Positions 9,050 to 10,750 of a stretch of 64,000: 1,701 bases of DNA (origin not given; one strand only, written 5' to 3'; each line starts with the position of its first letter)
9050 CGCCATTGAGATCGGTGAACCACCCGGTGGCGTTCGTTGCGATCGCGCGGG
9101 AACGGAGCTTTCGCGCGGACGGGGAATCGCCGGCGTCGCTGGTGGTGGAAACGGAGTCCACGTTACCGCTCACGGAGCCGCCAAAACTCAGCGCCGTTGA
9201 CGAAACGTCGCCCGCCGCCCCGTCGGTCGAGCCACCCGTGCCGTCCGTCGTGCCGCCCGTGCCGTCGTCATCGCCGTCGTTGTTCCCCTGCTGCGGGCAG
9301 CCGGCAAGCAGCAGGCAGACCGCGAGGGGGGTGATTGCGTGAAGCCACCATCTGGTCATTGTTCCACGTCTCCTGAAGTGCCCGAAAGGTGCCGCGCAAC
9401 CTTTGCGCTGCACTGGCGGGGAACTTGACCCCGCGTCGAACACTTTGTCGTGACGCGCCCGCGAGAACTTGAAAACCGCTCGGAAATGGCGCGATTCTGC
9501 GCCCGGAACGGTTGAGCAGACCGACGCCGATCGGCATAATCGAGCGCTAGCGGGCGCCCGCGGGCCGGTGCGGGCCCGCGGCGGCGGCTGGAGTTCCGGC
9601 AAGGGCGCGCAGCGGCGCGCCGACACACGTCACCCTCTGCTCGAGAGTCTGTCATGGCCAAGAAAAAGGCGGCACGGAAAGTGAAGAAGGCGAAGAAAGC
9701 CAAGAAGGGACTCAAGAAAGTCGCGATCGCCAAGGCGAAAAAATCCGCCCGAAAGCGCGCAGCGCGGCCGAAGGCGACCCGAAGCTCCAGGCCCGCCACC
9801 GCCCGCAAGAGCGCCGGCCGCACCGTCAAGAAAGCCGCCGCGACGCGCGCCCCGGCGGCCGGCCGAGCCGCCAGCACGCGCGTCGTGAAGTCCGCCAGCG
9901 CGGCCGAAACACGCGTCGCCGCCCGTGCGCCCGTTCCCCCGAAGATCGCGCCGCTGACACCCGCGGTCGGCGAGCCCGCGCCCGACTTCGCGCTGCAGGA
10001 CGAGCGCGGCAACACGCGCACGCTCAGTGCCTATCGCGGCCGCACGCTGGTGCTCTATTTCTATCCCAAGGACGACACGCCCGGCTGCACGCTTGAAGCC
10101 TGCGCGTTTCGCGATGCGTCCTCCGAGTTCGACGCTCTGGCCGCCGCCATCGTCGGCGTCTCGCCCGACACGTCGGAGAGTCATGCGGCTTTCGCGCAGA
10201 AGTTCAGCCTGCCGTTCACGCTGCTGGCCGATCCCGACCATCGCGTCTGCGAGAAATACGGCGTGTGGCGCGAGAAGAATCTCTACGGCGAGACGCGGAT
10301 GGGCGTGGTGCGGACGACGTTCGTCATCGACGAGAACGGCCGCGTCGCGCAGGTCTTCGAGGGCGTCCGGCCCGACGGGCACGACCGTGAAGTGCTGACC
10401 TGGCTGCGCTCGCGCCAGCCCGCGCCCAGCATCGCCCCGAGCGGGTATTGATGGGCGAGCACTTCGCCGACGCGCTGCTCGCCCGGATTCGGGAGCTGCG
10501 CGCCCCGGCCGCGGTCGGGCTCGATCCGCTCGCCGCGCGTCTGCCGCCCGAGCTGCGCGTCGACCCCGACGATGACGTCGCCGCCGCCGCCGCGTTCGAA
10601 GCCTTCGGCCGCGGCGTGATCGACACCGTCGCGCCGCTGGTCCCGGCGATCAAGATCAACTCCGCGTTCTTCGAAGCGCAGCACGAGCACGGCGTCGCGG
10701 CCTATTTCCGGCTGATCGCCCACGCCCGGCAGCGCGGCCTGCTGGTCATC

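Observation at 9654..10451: Peroxiredoxin Bcp fused to a histone H1-like Lys/Ala-rich N-terminal domain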

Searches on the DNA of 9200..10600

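Call 59: search_rna_families(source=window, start=9200, end=10600, threshold=evalue, max_evalue=1)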
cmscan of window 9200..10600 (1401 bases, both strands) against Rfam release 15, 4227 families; matches with E-value up to 1: 0.
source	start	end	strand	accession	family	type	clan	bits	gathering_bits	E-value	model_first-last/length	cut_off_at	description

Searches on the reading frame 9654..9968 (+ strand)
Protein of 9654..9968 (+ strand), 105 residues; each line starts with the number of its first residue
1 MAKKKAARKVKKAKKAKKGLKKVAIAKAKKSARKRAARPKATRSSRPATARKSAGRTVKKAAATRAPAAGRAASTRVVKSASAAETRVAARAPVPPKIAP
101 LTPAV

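Call 8: search_protein_families(library=ncbifam, proteins=[window:9654-9968:+], max_evalue=1)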
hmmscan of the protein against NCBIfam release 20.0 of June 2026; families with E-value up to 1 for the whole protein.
window:9654-9968:+ (105 aa): 1 family
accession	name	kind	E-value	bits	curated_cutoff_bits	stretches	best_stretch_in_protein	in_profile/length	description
NF040675.1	wall_bind_EntD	exception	0.35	10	590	1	9-75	156-215/310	cell wall-binding protein EntD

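Call 9: search_protein_families(library=pfam, proteins=[window:9654-9968:+], max_evalue=10)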
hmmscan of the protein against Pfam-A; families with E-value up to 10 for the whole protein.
window:9654-9968:+ (105 aa): 1 family
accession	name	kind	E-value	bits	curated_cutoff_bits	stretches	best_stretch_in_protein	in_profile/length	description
PF15091.11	DUF4554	-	2.8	7.3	27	1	13-80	375-444/458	Domain of unknown function (DUF4554)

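Call 25: find_homologous_proteins(query=window:9654-9965:+, max_evalue=0.001)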
Query window:9654-9965:+: 586 candidates shared short words with the query, none scored E <= 0.001.
